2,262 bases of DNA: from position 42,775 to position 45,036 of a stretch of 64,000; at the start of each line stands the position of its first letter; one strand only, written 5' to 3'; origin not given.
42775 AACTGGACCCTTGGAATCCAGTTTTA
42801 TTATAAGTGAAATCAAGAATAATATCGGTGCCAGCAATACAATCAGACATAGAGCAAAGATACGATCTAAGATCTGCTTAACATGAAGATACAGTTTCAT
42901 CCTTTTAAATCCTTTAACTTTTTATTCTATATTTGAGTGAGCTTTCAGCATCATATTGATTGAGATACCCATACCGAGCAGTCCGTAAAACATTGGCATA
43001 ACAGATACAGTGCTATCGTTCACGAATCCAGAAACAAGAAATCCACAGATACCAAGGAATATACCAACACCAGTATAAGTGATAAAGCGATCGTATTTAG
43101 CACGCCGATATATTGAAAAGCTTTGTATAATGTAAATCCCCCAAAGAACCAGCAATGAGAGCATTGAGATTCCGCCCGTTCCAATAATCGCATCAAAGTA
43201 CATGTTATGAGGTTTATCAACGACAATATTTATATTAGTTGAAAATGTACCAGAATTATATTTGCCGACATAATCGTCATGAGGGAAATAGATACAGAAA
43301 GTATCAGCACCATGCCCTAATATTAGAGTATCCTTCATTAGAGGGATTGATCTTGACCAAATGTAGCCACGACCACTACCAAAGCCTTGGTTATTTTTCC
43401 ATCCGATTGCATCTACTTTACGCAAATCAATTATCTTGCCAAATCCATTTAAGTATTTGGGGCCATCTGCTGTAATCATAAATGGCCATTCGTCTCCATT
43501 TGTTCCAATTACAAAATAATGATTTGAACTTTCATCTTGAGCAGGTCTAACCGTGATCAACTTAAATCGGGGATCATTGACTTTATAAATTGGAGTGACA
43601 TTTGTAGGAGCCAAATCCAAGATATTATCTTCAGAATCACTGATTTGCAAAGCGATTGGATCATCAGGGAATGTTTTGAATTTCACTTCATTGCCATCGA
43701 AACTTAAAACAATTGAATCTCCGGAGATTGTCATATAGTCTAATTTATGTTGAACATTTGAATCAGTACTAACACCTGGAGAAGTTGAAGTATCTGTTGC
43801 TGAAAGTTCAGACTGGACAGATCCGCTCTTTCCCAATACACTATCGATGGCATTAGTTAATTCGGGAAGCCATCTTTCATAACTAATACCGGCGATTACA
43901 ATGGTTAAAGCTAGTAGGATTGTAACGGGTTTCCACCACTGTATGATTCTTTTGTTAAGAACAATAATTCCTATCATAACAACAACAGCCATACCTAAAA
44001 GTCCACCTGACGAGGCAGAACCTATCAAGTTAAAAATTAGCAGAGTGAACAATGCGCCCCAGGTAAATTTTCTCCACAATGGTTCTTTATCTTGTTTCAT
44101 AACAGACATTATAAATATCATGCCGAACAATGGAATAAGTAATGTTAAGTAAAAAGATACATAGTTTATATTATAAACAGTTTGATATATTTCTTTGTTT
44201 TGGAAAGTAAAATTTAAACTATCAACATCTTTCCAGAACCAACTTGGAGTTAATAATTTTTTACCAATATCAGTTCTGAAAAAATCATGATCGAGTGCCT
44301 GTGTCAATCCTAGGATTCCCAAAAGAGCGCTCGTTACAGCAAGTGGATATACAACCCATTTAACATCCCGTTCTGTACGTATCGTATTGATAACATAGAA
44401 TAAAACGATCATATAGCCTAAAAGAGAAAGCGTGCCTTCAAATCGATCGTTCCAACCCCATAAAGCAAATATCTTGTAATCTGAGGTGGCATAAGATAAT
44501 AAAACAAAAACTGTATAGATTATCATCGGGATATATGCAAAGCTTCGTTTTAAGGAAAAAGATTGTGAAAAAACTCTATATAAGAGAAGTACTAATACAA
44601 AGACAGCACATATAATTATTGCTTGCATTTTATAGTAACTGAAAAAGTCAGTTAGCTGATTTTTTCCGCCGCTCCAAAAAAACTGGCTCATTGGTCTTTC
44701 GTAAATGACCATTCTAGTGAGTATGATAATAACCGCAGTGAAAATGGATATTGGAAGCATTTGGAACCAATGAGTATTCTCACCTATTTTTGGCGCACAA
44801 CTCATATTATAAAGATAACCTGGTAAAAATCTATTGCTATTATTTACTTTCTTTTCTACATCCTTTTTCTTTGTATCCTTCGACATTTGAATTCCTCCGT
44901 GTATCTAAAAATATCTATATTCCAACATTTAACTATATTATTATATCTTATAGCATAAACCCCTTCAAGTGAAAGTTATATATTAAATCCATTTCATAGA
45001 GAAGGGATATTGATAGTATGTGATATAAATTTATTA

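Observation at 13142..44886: Candidate S-layer protein O-glycosylation island: PglC-type initiator + MsbA/PglK-type ABC exporter + Wzy_C-type ligase, with no Wzx/Wzy/Wzz/LCP/CsaB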

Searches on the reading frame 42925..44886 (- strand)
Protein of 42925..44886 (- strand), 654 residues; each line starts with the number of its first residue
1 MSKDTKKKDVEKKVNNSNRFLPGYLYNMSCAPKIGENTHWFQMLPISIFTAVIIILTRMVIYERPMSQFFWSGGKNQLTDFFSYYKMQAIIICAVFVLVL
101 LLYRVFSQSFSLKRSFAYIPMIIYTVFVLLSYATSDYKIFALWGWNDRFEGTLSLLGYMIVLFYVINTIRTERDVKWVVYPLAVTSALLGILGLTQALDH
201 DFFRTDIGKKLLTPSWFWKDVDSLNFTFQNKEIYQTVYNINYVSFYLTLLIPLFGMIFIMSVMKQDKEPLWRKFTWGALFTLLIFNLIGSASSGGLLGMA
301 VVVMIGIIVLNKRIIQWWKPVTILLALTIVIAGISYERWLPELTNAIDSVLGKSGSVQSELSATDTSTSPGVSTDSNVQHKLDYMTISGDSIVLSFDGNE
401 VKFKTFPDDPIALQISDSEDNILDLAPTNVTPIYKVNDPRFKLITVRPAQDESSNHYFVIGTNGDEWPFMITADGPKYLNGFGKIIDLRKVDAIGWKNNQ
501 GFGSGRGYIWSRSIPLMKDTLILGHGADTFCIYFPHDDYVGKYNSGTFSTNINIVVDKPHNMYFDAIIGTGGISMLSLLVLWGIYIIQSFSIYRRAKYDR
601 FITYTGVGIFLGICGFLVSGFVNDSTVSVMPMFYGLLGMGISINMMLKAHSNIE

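Call 6: search_protein_families(library=pfam, proteins=[window:42925-44886:-])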
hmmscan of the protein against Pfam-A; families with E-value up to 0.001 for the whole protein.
window:42925-44886:- (654 aa): 1 family
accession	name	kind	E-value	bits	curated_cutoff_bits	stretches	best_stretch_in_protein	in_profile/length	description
PF04932.20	Wzy_C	-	9.1e-07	29.2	31.7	1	490-576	74-146/149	O-Antigen ligase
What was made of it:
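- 42922..44886 (-): 654-aa WaaL-fold (Wzy_C) glycan ligase with an inserted extracytoplasmic beta domain (about aa 380-490). First gene of the ligase-PGT-SDR-GT4 operon. Pfam Wzy_C 29.2 bits (call 6).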

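Call 8: find_encoding_contigs(protein=window:42925-44886:-, flank=10000, max_places=6)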
Protein window:42925-44886:- (654 aa): no gene with exactly this product is on record in the collection.
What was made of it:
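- Tried and rejected: Exact look-up of the window's ligase in public assemblies: not on record (call 8).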

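Call 10: search_protein_families(library=ncbifam, proteins=[window:42925-44886:-], max_evalue=0.01)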
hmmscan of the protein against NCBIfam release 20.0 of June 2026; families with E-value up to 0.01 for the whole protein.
window:42925-44886:- (654 aa): 0 families

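Call 12: find_homologous_proteins(query=window:42925-44886:-, max_evalue=0.001)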
Query window:42925-44886:- (654 aa): 488 proteins with E <= 0.001 among 8000 candidates; the best 120 are listed.
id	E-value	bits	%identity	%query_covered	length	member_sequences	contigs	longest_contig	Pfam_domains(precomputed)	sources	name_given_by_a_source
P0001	0.0e+0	1487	100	100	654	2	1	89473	PF04932.21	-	-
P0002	0.0e+0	1274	85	100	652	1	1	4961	PF04932.21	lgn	-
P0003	0.0e+0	1113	75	96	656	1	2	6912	PF04932.21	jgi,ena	-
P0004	0.0e+0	1064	68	99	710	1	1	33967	PF04932.21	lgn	-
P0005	0.0e+0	1063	70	100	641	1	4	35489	PF04932.21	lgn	-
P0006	0.0e+0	1055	67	100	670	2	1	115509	PF04932.21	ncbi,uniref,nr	ncbi:O-antigen ligase family protein [Sinanaerobacter chloroacetimidivorans]|uniref:O-antigen ligase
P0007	0.0e+0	1053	67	100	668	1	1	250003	PF04932.21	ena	-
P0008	0.0e+0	1047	68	99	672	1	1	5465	PF04932.21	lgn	-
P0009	0.0e+0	1044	68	99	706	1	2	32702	PF04932.21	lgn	-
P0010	0.0e+0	1040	67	99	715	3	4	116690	PF04932.21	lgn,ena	-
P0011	0.0e+0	1035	67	100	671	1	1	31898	PF04932.21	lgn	-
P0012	0.0e+0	1034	67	99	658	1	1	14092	PF04932.21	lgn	-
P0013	0.0e+0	1019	66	99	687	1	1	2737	PF04932.21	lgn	-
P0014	0.0e+0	1017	66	100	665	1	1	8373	PF04932.21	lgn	-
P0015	0.0e+0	1014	67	99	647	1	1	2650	PF04932.21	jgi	jgi:hypothetical protein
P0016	0.0e+0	1014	69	96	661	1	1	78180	PF04932.21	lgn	-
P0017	2.7e-296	1002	65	100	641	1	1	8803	PF04932.21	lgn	-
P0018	4.5e-292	988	67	97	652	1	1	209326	PF04932.21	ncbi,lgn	-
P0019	1.1e-290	984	63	100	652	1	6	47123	PF04932.21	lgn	-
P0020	2.5e-289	979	66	97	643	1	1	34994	PF04932.21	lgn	-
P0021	2.3e-287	973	62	100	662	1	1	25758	PF04932.21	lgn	-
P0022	8.4e-281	951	63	99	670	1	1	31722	PF04932.21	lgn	-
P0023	8.1e-278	941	62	99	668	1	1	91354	PF04932.21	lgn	-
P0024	4.2e-277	939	63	99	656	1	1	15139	PF04932.21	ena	-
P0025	9.1e-277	938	62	95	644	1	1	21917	PF04932.21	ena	-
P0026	9.6e-276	935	64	99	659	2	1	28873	PF04932.21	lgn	-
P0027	5.7e-274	929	60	100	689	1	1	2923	PF04932.21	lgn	-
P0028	1.2e-273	928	62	99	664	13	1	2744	PF04932.21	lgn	-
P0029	4.4e-272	922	61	99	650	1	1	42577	PF04932.21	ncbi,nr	ncbi:MAG: O-antigen ligase family protein [Eubacteriales bacterium]|nr:O-antigen ligase family prote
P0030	1.2e-271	921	61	100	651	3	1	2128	PF04932.21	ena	-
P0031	1.4e-271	921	62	97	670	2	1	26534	PF04932.21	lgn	-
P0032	4.7e-271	919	63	95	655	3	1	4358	PF04932.21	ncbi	ncbi:MAG: O-antigen ligase family protein, partial [Anaerovorax sp.]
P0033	6.2e-271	919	59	100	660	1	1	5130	PF04932.21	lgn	-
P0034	9.1e-270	915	61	99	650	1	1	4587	PF04932.21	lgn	-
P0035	1.2e-269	914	62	99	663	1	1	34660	PF04932.21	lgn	-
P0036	4.0e-269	913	60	100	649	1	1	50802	PF04932.21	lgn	-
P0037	9.7e-269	911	59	100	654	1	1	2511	PF04932.21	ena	-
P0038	1.5e-267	907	63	96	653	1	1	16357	PF04932.21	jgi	jgi:O-antigen ligase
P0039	2.0e-267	907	61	99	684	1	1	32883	PF04932.21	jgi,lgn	jgi:Lipid A core - O-antigen ligase and related enzymes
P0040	2.6e-266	903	62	98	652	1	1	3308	PF04932.21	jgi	jgi:hypothetical protein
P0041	2.7e-266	903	63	96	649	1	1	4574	PF04932.21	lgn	-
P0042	2.8e-266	903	60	99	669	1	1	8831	PF04932.21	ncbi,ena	-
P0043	6.6e-266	902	59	100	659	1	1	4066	PF04932.21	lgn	-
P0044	8.5e-266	902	59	99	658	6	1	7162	PF04932.21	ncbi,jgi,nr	ncbi:MAG: hypothetical protein K0Q73_7695 [Paenibacillus sp.]|jgi:hypothetical protein|nr:hypothetic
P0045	6.4e-263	892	60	99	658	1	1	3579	PF04932.21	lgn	-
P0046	7.4e-263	892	61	97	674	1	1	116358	PF04932.21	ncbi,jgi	jgi:hypothetical protein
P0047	1.2e-262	891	60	99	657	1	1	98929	PF04932.21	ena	-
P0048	4.0e-262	890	61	100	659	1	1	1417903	PF04932.21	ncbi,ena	-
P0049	4.4e-262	889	60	100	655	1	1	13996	PF04932.21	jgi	jgi:hypothetical protein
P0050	5.4e-262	889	57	99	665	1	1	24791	PF04932.21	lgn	-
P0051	8.5e-262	888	60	99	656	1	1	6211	PF04932.21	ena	-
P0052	2.6e-261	887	60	96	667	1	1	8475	PF04932.21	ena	-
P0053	4.0e-261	886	59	97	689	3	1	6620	PF04932.21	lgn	-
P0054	4.9e-261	886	60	98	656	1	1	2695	PF04932.21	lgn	-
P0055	7.4e-261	885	61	99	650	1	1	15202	PF04932.21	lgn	-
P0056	7.7e-261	885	58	100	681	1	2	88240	PF04932.21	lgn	-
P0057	1.4e-260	884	58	99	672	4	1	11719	PF04932.21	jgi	jgi:hypothetical protein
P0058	7.4e-260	882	59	99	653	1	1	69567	PF04932.21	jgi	-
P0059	1.7e-259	881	58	99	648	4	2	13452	PF04932.21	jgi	-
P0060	2.0e-259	881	59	99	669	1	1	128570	PF04932.21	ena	-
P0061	3.8e-259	880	61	96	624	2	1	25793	PF04932.21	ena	-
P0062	5.1e-259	879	60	96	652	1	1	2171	PF04932.21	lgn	-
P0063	2.9e-258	877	63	96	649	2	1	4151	PF04932.21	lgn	-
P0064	4.8e-258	876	59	96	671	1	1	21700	PF04932.21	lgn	-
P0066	9.9e-258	875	60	99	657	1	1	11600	PF04932.21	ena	-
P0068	3.7e-257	873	60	96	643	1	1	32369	PF04932.21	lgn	-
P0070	1.1e-256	871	60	96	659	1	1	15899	PF04932.21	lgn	-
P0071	1.6e-256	871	59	97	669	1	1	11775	PF04932.21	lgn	-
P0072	3.4e-256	870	59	96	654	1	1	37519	PF04932.21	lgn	-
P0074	7.9e-256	869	59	98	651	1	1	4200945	PF04932.21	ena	-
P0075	8.9e-256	869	57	99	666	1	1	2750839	PF04932.21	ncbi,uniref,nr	ncbi:O-antigen ligase family protein [Aminipila luticellarii]|uniref:Uncharacterized protein n=1 Tax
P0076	1.5e-255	868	59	99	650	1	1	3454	PF04932.21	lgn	-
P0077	2.1e-255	867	58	99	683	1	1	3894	PF04932.21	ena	-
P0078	5.9e-255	866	61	96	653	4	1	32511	PF04932.21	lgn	-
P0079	8.5e-255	865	58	99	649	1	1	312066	PF04932.21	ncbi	-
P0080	1.5e-254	864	59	96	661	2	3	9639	PF04932.21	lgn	-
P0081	1.5e-254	864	56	99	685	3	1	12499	PF04932.21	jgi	-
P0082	5.8e-254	863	56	99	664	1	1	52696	PF04932.21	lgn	-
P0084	1.3e-253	861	60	96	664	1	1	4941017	PF04932.21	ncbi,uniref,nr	ncbi:hypothetical protein FRZ06_17795 [Anoxybacterium hadale]|uniref:Uncharacterized protein n=1 Tax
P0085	5.6e-253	859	57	100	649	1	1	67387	PF04932.21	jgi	-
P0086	5.8e-253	859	56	99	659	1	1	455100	PF04932.21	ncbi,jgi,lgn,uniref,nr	ncbi:O-antigen ligase family protein [Aminipila sp.]|uniref:O-antigen ligase family protein n=1 Tax=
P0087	9.1e-253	859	58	99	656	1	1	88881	PF04932.21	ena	-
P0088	2.7e-252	857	57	99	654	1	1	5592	PF04932.21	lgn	-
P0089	5.4e-252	856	58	99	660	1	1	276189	PF04932.21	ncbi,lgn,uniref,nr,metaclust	ncbi:O-antigen ligase family protein [Anaerovorax odorimutans]|uniref:O-antigen ligase family protei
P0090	7.5e-252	856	57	100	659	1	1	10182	PF04932.21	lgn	-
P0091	3.0e-251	854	57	99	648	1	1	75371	PF04932.21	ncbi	-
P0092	9.1e-250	849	57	99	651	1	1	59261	PF04932.21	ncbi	-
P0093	1.0e-249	849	58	99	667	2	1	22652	PF04932.21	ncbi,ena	-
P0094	1.1e-249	848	58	99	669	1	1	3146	PF04932.21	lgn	-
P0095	2.5e-249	847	56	96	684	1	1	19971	PF04932.21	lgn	-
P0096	1.2e-248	845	57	99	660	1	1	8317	PF04932.21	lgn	-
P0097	1.3e-248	845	58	96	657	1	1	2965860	PF04932.21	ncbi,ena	-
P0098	1.3e-248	845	55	99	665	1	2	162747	PF04932.21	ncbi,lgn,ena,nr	nr:O-antigen ligase family protein [uncultured Aminipila sp.]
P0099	1.2e-247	842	56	99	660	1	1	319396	PF04932.21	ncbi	ncbi:MAG: O-antigen ligase family protein [Aminipila sp.]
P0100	1.2e-247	842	56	99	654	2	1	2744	PF04932.21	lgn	-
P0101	2.1e-247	841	57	99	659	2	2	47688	PF04932.21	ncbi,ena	-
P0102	2.3e-246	837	57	99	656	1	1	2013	PF04932.21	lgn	-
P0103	2.4e-246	837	58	99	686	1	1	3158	PF04932.21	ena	-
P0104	4.3e-246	837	57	99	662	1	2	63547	PF04932.21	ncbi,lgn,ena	-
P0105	1.7e-245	835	56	100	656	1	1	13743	PF04932.21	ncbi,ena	-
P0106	1.7e-245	835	57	98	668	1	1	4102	PF04932.21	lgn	-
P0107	2.0e-245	834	56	100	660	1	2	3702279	PF04932.21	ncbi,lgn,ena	-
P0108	5.5e-245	833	58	96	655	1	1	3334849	PF04932.21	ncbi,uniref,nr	ncbi:hypothetical protein Ami103574_02005 [Aminipila butyrica]|uniref:O-antigen ligase-related domai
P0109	1.1e-244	832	56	100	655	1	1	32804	PF04932.21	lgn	-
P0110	4.4e-244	830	55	99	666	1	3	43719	PF04932.21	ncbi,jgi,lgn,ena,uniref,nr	ncbi:O-antigen ligase family protein [Aminipila sp.]|uniref:O-antigen ligase family protein n=1 Tax=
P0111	4.8e-244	830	55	99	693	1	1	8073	PF04932.21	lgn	-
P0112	1.3e-243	828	56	99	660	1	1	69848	PF04932.21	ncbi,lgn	ncbi:MAG: O-antigen ligase family protein [Aminipila sp.]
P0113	2.5e-243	827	57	99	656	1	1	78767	PF04932.21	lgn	-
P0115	1.3e-242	825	56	96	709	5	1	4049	PF04932.21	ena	-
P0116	1.5e-242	825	55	96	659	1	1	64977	PF04932.21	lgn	-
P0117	1.6e-242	825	55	96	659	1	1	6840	PF04932.21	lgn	-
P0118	3.5e-242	824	55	99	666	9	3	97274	PF04932.21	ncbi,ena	-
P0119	4.1e-242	823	54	100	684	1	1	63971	PF04932.21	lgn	-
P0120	4.5e-242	823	56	99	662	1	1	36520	PF04932.21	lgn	-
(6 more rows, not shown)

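Call 14: find_encoding_contigs(protein=P0006, flank=10000, max_places=2)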
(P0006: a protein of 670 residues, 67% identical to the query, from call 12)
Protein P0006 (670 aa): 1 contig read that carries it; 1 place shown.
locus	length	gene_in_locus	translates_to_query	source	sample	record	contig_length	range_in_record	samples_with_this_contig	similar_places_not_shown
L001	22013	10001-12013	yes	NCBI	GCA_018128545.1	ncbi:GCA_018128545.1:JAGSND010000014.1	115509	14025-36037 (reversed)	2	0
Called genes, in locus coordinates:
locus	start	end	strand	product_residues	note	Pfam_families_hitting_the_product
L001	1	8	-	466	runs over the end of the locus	PF00158:Sigma54_activat, PF14532:Sigma54_activ_2, PF25601:AAA_lid_14, PF02954:HTH_8 (weak), PF18024:HTH_50 (weak)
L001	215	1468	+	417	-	PF02321:OEP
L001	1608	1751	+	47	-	-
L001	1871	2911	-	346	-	PF07833:Cu_amine_oxidN1 (weak)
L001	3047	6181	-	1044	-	PF08455:SNF2_assoc, PF00176:SNF2-rel_dom, PF04851:ResIII, PF00271:Helicase_C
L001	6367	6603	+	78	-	-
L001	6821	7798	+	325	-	-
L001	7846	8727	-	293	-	PF13672:PP2C_2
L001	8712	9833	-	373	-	-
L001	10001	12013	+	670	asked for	PF04932:Wzy_C (faint)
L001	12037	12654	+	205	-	PF02397:Bac_transf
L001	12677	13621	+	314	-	PF01073:3Beta_HSD (faint), PF01370:Epimerase (faint)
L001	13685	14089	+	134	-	PF01934:HepT-like (weak), PF08780:NTase_sub_bind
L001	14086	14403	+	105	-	PF01909:NTP_transf_2 (weak), PF18765:Polbeta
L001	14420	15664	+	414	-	PF00534:Glycos_transf_1, PF13692:Glyco_trans_1_4, PF13524:Glyco_trans_1_2 (weak)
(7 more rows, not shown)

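Call 17: find_related_loci(query=A1, collection=genome_contigs, flank=10000)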
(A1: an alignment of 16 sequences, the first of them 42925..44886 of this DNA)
Query A1 (654 aa) in genome_contigs; peptide patterns used: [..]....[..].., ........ (x = any residue, [..] = any of these).
186 stretches matched a pattern; 133 encode a relative of the query (tblastn E <= 1e-3); the best 80 are kept; 80 distinct loci.
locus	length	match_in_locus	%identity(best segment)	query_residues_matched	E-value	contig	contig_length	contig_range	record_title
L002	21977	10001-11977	67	2-654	0e+0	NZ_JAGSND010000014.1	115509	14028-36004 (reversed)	Sinanaerobacter chloroacetimidivorans strain BAD-6 LB-6_scaffold14, whole genome shotgun sequence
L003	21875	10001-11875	67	16-652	0e+0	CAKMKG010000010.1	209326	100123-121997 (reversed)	uncultured Firmicutes bacterium isolate OKU13 genome assembly, contig: MEGAHIT_co_assembly_000000023512, whole genome sh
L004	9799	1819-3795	62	1-650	0e+0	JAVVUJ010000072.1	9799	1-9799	MAG: Anaerovorax sp. isolate CGS10Y2-bin52 NODE_6605_length_9799_cov_5.916564, whole genome shotgun sequence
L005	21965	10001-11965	61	1-652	0e+0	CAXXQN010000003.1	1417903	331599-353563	MAG: Anaerovoracaceae bacterium isolate f78f2883-c260-4f33-9859-2a80832d1289 genome assembly, contig: contig_3, whole ge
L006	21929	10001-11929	58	3-648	0e+0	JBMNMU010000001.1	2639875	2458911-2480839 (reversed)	MAG: Anaerovoracaceae bacterium isolate SBF912LR0HQ0199 contig_17065, whole genome shotgun sequence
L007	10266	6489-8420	62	1-647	0e+0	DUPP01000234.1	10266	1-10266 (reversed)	MAG TPA_asm: Clostridiales bacterium isolate AS08sgBPME_325 295270_AS08, whole genome shotgun sequence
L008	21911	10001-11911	61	4-652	0e+0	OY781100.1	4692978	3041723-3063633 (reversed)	MAG: Anaerovoracaceae bacterium isolate d0a44124-bd0d-43a8-b654-cc1806fddd19 genome assembly, chromosome: 1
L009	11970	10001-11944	58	2-651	0e+0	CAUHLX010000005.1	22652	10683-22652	MAG TPA_asm: uncultured Firmicutes bacterium isolate SRR16280034_bin.49_MetaWRAP_v1.3_MAG genome assembly, contig: ERZ19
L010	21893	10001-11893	58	2-648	0e+0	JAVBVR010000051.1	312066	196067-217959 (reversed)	MAG: Anaerovoracaceae bacterium isolate ZNE14_Bin14 all_Scaff011424, whole genome shotgun sequence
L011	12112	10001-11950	57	2-648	0e+0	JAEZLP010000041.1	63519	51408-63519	MAG: Bacillota bacterium isolate OH_CDB_75 k127_2434727, whole genome shotgun sequence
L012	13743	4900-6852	56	3-654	0e+0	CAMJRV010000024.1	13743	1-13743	MAG: uncultured Firmicutes bacterium isolate SRR12377477_bin.4_metawrap_v1.3_MAG genome assembly, contig: SRR12377477_96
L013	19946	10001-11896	58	11-648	0e+0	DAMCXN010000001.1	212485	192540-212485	MAG TPA_asm: Aminipila sp. isolate CTOTU50175 NODE_11_length_212485_cov_3.289295, whole genome shotgun sequence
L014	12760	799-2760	56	5-652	0e+0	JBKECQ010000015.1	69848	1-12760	MAG: Aminipila sp. isolate VLC_042 k121_6587610, whole genome shotgun sequence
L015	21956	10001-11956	56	3-654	0e+0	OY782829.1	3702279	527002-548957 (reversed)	MAG: Anaerovoracaceae bacterium isolate 4d0eff97-7de3-49ad-953d-66426f0db4f8 genome assembly, chromosome: 1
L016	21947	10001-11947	58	2-648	0e+0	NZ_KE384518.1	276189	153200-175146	Anaerovorax odorimutans DSM 5092 K292DRAFT_scaffold00003.3, whole genome shotgun sequence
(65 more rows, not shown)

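Call 18: search_solved_structures(query=A1, max_evalue=10, show_alignments=2)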
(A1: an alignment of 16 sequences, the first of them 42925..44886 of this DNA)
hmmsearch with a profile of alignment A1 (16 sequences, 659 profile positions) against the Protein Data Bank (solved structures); distinct sequences matched with E-value up to 10: 1.
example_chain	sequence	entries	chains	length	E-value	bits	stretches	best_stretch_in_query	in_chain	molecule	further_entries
9v1i_lf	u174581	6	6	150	1.4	10.4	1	10-89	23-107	60S ribosomal protein L31, putative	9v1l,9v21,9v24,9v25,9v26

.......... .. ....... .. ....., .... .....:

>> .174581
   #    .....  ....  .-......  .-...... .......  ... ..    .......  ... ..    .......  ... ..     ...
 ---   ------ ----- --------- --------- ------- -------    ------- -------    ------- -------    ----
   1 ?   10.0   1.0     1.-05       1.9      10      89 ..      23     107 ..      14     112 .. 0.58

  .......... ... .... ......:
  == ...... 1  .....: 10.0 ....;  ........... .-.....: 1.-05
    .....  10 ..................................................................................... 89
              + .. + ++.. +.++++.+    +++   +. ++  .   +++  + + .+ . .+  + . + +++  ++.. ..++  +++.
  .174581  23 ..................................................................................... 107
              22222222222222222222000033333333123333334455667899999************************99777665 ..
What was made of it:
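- Tried and rejected: Sequence search of the PDB with a family profile: nothing (call 18).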

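Call 21: find_encoding_contigs(protein=P0089, flank=10000, max_places=1)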
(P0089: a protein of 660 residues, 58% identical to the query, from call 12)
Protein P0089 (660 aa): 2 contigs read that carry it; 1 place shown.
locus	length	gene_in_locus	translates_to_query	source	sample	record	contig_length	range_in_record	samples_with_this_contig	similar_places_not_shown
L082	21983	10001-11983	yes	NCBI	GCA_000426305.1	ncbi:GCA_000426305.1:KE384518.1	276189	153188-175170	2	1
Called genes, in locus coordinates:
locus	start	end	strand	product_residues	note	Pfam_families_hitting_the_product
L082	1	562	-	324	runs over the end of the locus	PF03816:LytR_cpsA_psr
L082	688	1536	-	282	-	PF02737:3HCDH_N, PF03446:NAD_binding_2 (weak), PF00725:3HCDH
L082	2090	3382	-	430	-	PF00342:PGI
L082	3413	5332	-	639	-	PF13727:CoA_binding_3, PF01073:3Beta_HSD, PF01370:Epimerase, PF02719:Polysacc_synt_2, PF04321:RmlD_sub_bind, PF16363:GDP_Man_Dehyd, PF07993:NAD_binding_4 (faint)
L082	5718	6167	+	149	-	-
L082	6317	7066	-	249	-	PF14285:DUF4367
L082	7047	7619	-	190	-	PF04542:Sigma70_r2, PF08281:Sigma70_r4_2, PF04545:Sigma70_r4 (weak)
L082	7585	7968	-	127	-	PF12844:HTH_19, PF13560:HTH_31 (weak), PF01381:HTH_3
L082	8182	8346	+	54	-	-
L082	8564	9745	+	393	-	PF02321:OEP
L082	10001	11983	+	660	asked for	PF04932:Wzy_C (weak)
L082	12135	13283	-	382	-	PF01041:DegT_DnrJ_EryC1, PF00155:Aminotran_1_2, PF00266:Aminotran_5, PF01212:Beta_elim_lyase (weak)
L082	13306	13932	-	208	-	PF17836:PglD_N, PF25084:LbH_EIF2B (faint), PF25087:GMPPB_C (weak), PF00132:Hexapep (weak)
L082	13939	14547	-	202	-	PF02397:Bac_transf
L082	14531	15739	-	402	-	PF00534:Glycos_transf_1, PF13524:Glyco_trans_1_2 (weak), PF13692:Glyco_trans_1_4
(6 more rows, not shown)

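Call 22: find_encoding_contigs(protein=P0075, flank=10000, max_places=1)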
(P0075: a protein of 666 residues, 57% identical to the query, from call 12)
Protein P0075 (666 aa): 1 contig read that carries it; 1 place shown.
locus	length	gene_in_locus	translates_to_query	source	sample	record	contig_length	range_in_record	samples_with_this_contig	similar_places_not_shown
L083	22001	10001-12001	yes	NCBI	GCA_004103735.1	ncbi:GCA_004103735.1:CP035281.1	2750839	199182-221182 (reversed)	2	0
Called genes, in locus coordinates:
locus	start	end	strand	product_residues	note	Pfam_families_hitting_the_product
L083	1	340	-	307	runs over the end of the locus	PF13489:Methyltransf_23, PF13847:Methyltransf_31 (faint), PF08241:Methyltransf_11, PF08242:Methyltransf_12, PF13649:Methyltransf_25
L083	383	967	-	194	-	PF13580:SIS_2, PF01380:SIS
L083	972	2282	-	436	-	PF00483:NTP_transferase, PF12804:NTP_transf_3, PF00702:Hydrolase, PF08645:PNK3P, PF13419:HAD_2, PF13242:Hydrolase_like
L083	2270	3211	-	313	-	PF01073:3Beta_HSD, PF01370:Epimerase, PF02719:Polysacc_synt_2, PF04321:RmlD_sub_bind, PF07993:NAD_binding_4 (faint), PF13460:NAD_binding_10, PF16363:GDP_Man_Dehyd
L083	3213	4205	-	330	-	PF00288:GHMP_kinases_N, PF08544:GHMP_kinases_C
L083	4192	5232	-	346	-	PF00535:Glycos_transf_2, PF10111:Glyco_tranf_2_2 (weak), PF13641:Glyco_tranf_2_3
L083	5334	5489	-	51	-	-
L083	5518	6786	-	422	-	-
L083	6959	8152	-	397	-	PF13477:Glyco_trans_4_2, PF13439:Glyco_transf_4, PF13579:Glyco_trans_4_4 (weak), PF00534:Glycos_transf_1, PF13692:Glyco_trans_1_4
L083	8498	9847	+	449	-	PF02321:OEP (weak)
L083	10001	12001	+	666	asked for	PF04932:Wzy_C (weak)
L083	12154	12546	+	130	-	PF05973:Gp49 (weak)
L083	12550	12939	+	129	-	PF13744:HTH_37 (weak), PF01381:HTH_3, PF12844:HTH_19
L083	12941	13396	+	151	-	-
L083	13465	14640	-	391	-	PF01041:DegT_DnrJ_EryC1, PF00155:Aminotran_1_2 (weak), PF01212:Beta_elim_lyase (weak)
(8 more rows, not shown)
